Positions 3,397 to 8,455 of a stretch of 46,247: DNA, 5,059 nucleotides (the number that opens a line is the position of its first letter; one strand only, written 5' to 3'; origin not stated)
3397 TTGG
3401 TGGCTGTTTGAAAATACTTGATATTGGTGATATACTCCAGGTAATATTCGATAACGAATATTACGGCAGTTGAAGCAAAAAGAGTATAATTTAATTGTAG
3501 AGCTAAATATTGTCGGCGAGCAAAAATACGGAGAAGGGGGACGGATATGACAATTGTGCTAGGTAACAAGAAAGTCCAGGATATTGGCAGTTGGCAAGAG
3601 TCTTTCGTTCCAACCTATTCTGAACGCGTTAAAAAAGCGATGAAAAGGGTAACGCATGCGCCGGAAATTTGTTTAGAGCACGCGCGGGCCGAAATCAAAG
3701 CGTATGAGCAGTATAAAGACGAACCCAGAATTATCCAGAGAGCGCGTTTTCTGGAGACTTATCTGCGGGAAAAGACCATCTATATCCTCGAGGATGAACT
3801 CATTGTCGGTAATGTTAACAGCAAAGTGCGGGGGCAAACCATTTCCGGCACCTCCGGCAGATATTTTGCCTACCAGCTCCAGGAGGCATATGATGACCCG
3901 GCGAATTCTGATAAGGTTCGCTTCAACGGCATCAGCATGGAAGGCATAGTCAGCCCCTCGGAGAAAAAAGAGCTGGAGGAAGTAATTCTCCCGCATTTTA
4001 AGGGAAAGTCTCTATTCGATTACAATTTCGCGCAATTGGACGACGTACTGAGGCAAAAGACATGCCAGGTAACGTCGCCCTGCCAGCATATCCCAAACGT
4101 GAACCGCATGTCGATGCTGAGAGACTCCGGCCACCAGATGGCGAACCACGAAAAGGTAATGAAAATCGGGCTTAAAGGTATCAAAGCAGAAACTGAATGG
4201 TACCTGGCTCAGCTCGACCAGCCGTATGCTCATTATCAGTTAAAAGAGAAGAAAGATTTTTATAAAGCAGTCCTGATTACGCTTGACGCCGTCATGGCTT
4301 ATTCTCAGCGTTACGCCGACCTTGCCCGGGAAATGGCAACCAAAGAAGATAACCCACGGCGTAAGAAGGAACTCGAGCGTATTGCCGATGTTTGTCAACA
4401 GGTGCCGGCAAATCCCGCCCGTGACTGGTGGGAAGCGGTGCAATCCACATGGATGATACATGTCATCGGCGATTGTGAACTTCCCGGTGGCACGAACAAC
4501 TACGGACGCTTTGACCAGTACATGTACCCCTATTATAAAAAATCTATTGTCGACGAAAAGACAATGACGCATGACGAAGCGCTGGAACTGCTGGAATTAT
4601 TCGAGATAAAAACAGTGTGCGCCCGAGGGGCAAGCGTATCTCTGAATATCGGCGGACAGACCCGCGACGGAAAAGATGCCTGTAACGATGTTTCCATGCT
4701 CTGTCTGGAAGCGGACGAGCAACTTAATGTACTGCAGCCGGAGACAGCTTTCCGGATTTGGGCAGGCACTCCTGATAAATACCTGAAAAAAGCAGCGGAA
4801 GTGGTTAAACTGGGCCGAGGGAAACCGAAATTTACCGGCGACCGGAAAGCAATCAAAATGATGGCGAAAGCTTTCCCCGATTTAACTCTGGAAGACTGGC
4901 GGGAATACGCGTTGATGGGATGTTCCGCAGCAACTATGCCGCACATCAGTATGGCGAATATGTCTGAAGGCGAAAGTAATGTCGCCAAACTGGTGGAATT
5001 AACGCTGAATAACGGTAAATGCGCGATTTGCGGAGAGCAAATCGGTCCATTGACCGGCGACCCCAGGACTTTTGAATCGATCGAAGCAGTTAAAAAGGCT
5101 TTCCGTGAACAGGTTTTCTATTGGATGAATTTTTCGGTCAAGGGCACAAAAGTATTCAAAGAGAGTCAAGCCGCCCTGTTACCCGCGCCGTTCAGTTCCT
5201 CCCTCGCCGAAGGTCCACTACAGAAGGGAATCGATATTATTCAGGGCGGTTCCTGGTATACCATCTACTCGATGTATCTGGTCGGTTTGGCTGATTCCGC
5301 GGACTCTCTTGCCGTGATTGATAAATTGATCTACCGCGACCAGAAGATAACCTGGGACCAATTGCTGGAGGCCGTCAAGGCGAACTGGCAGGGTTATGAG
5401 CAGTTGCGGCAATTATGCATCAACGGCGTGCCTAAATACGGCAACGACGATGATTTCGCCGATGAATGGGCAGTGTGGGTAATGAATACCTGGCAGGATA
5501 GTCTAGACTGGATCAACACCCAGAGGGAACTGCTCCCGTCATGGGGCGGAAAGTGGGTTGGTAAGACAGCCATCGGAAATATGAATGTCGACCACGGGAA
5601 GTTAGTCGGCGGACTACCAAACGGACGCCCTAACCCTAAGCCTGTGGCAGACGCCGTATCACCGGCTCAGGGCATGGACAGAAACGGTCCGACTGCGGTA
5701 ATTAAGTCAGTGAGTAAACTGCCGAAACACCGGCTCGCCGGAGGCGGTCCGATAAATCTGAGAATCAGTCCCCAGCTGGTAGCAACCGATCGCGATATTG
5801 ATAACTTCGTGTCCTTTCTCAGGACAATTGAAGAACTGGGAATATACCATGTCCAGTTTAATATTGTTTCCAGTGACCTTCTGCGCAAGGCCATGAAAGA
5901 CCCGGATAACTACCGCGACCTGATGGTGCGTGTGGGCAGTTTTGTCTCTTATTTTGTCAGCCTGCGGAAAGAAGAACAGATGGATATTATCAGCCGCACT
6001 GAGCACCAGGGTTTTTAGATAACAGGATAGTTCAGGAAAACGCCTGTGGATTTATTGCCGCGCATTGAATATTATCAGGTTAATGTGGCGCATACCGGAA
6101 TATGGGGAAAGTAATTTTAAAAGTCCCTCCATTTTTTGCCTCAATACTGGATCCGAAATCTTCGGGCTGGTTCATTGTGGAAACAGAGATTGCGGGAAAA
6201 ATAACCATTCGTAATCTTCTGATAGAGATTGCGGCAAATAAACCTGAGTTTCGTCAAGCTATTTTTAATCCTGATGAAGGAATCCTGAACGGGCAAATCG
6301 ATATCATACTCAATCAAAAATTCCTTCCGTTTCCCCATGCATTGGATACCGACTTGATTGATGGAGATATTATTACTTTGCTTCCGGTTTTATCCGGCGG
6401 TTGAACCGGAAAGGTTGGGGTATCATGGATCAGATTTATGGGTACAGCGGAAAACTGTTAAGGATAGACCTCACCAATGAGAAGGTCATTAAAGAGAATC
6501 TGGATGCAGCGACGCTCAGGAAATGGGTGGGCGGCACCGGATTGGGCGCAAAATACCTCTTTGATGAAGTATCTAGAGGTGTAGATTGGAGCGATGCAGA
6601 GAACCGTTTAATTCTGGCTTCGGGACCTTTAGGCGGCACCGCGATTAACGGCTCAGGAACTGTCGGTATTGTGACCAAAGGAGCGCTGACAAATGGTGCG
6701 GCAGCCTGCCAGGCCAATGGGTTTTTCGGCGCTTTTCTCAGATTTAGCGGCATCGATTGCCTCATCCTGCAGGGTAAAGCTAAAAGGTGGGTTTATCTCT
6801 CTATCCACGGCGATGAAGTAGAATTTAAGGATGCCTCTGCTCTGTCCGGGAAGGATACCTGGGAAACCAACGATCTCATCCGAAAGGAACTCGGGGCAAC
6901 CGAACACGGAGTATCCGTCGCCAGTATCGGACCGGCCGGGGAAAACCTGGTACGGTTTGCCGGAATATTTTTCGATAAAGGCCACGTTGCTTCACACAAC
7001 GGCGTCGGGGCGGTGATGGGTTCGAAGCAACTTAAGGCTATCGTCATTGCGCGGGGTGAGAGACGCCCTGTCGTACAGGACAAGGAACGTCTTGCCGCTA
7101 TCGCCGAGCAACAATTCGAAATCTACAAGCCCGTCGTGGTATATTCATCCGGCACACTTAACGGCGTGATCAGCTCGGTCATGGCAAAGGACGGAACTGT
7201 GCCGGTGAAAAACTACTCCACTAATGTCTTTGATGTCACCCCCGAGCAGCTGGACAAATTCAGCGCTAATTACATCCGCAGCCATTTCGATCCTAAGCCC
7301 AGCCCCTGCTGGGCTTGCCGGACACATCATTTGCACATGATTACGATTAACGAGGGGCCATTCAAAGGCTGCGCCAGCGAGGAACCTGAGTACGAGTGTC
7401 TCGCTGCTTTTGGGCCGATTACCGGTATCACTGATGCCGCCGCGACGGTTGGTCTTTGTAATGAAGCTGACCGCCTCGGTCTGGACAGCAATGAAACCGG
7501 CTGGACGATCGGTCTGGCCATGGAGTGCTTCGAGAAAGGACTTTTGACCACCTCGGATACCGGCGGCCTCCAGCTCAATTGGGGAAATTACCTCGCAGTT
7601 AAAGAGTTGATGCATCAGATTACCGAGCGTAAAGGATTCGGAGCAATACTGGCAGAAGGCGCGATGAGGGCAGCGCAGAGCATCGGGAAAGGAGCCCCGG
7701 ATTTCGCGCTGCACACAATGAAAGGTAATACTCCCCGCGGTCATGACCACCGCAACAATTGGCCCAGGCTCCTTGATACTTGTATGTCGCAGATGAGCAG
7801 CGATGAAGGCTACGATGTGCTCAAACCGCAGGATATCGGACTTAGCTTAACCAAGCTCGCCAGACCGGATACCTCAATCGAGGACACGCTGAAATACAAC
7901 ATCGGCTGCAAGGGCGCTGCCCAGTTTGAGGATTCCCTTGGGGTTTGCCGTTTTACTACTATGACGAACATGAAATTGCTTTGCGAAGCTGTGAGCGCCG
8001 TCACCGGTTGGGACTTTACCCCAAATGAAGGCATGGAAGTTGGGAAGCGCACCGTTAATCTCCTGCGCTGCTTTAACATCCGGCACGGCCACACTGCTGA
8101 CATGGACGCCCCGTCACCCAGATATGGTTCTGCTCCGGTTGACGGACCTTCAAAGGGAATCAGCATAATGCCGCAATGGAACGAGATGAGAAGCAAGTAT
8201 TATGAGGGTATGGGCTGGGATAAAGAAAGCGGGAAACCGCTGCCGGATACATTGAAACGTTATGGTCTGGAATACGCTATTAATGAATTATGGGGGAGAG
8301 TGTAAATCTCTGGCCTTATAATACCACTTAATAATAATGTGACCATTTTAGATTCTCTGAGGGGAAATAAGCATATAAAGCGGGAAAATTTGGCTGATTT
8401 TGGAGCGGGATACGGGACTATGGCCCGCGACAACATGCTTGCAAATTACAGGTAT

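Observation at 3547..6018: Glycyl-radical-enzyme homologue whose radical glycine position is a serine, with no activase gene nearby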

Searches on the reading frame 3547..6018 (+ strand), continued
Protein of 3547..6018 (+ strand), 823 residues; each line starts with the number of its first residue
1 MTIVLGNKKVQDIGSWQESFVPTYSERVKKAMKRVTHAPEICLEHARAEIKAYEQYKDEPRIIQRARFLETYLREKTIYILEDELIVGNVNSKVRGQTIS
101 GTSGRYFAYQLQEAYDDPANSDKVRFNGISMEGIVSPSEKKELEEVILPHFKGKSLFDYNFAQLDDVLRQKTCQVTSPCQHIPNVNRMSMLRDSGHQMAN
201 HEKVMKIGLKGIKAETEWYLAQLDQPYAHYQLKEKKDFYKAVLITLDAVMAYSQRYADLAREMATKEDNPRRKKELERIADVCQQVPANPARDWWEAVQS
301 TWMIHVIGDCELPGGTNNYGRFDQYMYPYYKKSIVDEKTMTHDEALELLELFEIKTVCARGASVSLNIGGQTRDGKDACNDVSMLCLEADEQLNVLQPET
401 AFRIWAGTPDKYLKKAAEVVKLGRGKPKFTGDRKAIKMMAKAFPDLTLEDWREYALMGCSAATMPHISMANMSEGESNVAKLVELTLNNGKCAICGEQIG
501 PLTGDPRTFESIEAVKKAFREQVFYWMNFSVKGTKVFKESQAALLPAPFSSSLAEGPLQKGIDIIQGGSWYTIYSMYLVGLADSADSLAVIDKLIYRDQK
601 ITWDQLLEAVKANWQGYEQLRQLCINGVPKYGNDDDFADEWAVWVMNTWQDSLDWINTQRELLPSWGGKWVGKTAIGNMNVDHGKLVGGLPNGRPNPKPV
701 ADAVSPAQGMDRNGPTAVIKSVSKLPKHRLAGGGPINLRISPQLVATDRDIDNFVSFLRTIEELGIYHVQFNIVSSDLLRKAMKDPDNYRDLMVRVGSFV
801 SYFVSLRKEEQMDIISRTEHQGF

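Call 70: predict_structure(alignment_id=A1)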
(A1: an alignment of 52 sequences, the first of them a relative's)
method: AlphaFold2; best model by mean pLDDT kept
length: 823 residues; sequences in the alignment: 52
mean_pLDDT: 86.2   pTM: 0.89
mean pLDDT of the five models: 86.2, 85.8, 85.4, 83.3, 82.9
residues with pLDDT >= 90: 465; 70-90: 272; 50-70: 41; < 50: 45
segments of 3 or more residues with pLDDT < 50: 1-15, 108-131, 708-713
pLDDT, mean of each block of 10 residues (from residue 1): 30 53 88 81 90 96 97 94 88 77 57 41 35 71 83 83 89 82 84 80 97 97 75 93 99 98 97 97 98 98 91 78 97 98 97 87 84 94 96 88 95 94 83 95 95 90 90 87 96 94 95 98 96 92 93 94 93 91 92 97 97 96 90 82 95 95 91 77 84 82 57 61 89 84 85 92 89 84 86 80 83 78 71
secondary structure, 60 per line:
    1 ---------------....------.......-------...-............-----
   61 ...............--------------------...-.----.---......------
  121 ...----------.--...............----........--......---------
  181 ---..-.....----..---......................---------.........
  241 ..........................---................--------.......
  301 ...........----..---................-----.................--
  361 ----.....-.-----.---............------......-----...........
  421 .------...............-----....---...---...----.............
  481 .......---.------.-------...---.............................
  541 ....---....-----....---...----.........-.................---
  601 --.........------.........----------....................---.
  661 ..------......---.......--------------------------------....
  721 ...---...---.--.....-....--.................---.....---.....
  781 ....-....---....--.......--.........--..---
elements in order (helices of 4 or more, strands of 3 or more residues): H16-19 H26-32 E40-42 H44-55 H61-75 E96-98 H109-114 H137-151 H156-163 H166-171 H187-191 H201-222 H232-266 H270-285 H294-311 H322-336 H342-358 E365-369 H381-392 E399-404 H410-421 E428-431 H432-442 H448-451 E455-457 E461-463 E468-478 H479-487 H512-544 H548-551 H557-560 E571-579 H581-597 H603-611 H618-626 H637-656 E669-674 H678-684 H717-723 E736-740 H742-745 H748-764 E768-772 H776-784 H786-789 E793-796 E799-802 H808-816
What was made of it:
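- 5938..5940 (+): AGT codon of Ser798, the residue on the radical-Gly column and the inferred site of the Cα radical. Lies at the tip of the hairpin E793-796/E799-802 in the model (call 70).
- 4921..4923 (+): TGT codon of Cys459, the thiyl-radical cysteine on the Cys loop. At the tip of E455-457/E461-463 in the model (call 70).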

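Call 73: fold_search(model_id=the predicted structure, library=pdb)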
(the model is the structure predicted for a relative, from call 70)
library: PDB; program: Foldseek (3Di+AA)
matches with E <= 10: 263; with E <= 0.001: 65
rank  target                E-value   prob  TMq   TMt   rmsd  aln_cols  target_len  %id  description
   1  1r8w_A                1.8e-57  1.00  0.89  0.93   2.6       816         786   30  Native structure of the B12-independent glycerol dehydratase from clostridium butyricum (released 2004-06-01)
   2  9rco_A                5.4e-57  1.00  0.88  0.92   2.8       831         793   29  1,2-propanediol dehydratase with 0.1 % glycerol additive (released 2025-06-11)
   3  9rcp_B                1.5e-56  1.00  0.89  0.92   2.8       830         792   29  1,2-propanediol dehydratase with 0.1 % 1,3-propanediol additive (released 2025-06-11)
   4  9rcq_A                2.7e-55  1.00  0.89  0.90   2.8       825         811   30  1,2-propanediol dehydratase with no ligand additives (released 2025-06-11)
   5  9rcp_C                3.3e-55  1.00  0.88  0.91   2.7       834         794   29  1,2-propanediol dehydratase with 0.1 % 1,3-propanediol additive (released 2025-06-11)
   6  5i2g_A                4.7e-55  1.00  0.89  0.92   3.0       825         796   29  1,2-propanediol Dehydration in Roseburia inulinivorans; Structural Basis for Substrate and Enantiomer Selectivity (released 2016-06-01)
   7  6vxc_A                8.1e-55  1.00  0.89  0.92   2.5       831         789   29  Crystal structure of hydroxyproline dehydratase (HypD) from Clostridioides difficile (released 2020-04-08)
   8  5i2g_B                1.2e-54  1.00  0.89  0.92   3.0       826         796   29  1,2-propanediol Dehydration in Roseburia inulinivorans; Structural Basis for Substrate and Enantiomer Selectivity (released 2016-06-01)
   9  9f3x_C                1.7e-54  1.00  0.89  0.92   3.2       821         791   31  CutC choline lyase in complex with cyclopropylcholine (released 2024-05-08)
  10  5i2a_A                1.9e-54  1.00  0.89  0.87   3.0       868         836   27  1,2-propanediol Dehydration in Roseburia inulinivorans; Structural Basis for Substrate and Enantiomer Selectivity (released 2016-06-01)
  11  5fau_A                4.4e-54  1.00  0.88  0.91   3.0       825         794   30  wild-type choline TMA lyase in complex with choline (released 2016-09-28)
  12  5fay_A                4.4e-54  1.00  0.88  0.90   3.5       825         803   30  Y208F mutant of choline TMA-lyase (released 2016-09-28)
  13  8iof_A                4.8e-54  1.00  0.88  0.92   3.0       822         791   29  Crystal structure of N-methyl-Cis-4-hydroxy-D-proline dehydratase in Clostridium sp. FS41 (released 2024-03-27)
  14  9ht9_A                5.1e-54  1.00  0.88  0.92   3.4       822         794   31  CutC in complex with inhibitor1 (released 2026-01-14)
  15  8iof_C                5.3e-54  1.00  0.88  0.91   3.5       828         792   28  Crystal structure of N-methyl-Cis-4-hydroxy-D-proline dehydratase in Clostridium sp. FS41 (released 2024-03-27)
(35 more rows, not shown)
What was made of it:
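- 3547..6018 (+): Seryl radical enzyme (SRE) gene, 823 aa. PFL-like domain is residues 26-659 (3622-5523); radical domain is residues 700-804 (5644-5958). AF2 model has pLDDT 86 and pTM 0.89; Foldseek top hit is glycerol dehydratase 1r8w, TM 0.89/0.93 (calls 70, 73).
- On Seryl radical enzymes (aminoacyl radical enzyme class): AF2 pLDDT 86; Foldseek TM 0.89-0.93 to GRE structures (calls 70, 73).
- Foldseek gives TM 0.89-0.93 to the GRE eliminases GDH, PD, HypD and CutC (calls 70, 73).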

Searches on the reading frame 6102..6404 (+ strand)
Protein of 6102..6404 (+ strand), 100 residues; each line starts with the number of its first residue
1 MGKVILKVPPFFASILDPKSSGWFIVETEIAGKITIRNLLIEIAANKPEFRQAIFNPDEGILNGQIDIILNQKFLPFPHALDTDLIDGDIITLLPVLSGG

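Call 3: search_protein_families(library=pfam, proteins=[window:6102-6404:+])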
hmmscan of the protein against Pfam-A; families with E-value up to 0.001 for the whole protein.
window:6102-6404:+ (100 aa): 1 family
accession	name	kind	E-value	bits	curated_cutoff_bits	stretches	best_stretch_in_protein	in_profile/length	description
PF02597.26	ThiS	-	7.4e-08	33.3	22.5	1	27-100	15-76/76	ThiS family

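Call 4: search_protein_families(library=ncbifam, proteins=[window:6102-6404:+])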
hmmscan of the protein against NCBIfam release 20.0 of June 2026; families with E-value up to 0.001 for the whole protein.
window:6102-6404:+ (100 aa): 2 families
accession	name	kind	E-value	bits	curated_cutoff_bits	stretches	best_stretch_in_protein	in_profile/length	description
TIGR01687.1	moaD_arch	subfamily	2e-07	31.4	49.5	1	22-100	14-88/88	MoaD family protein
NF041918.1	SAMP1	equivalog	3.1e-06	27.6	60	1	26-100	18-91/91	ubiquitin-like small modifier protein 1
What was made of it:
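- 6102..6404 (+): ThiS/MoaD-like small protein (100 aa), 83 nt after the SRE stop codon; its end overlaps the AOR start by 4 nt. PF02597 and TIGR01687 (calls 3, 4).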

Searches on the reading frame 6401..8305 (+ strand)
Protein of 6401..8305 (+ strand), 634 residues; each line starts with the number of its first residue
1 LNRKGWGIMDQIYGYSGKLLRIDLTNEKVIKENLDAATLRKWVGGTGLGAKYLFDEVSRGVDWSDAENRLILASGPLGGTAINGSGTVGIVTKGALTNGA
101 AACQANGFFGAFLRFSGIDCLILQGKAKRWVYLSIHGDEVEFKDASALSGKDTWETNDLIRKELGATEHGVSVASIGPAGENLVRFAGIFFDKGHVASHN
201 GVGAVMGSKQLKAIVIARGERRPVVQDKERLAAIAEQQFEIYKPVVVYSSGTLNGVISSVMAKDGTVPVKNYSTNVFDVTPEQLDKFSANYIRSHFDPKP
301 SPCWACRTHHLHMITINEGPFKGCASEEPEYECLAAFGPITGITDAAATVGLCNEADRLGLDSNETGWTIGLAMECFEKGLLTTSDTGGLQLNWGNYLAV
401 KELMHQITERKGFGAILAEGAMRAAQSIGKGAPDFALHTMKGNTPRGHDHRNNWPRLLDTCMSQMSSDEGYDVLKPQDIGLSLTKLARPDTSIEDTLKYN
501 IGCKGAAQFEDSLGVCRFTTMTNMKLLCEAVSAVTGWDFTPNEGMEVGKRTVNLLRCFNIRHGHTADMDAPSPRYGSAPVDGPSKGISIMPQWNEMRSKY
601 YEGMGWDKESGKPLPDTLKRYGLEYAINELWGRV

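Call 3: search_protein_families(library=pfam, proteins=[window:6401-8305:+])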
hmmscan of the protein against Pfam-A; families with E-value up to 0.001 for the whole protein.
window:6401-8305:+ (634 aa): 2 families
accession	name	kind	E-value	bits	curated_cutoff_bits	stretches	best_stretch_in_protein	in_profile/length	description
PF01314.23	AFOR_C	-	5.4e-84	283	27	1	248-623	21-385/385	Aldehyde ferredoxin oxidoreductase, domains 2 & 3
PF02730.20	AFOR_N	-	1.9e-64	217.5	29.8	1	17-217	1-197/199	Aldehyde ferredoxin oxidoreductase, N-terminal domain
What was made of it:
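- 6401..8305 (+): Tungsten-type aldehyde:ferredoxin oxidoreductase (AOR), 634 aa; probable operon partner. PF02730 and PF01314 (call 3).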

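Call 4: search_protein_families(library=ncbifam, proteins=[window:6401-8305:+])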
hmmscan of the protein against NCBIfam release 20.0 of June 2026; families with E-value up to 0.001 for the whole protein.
window:6401-8305:+ (634 aa): 2 families
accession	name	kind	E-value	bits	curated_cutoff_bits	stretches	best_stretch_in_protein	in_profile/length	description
NF007354.0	PRK09849.1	equivalog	9e-60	203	868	2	9-237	2-225/703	aldehyde ferredoxin oxidoreductase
NF040818.1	GAPOR_Arch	equivalog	4.2e-05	22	1300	0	19-139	5-122/654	glyceraldehyde-3-phosphate:ferredoxin oxidoreductase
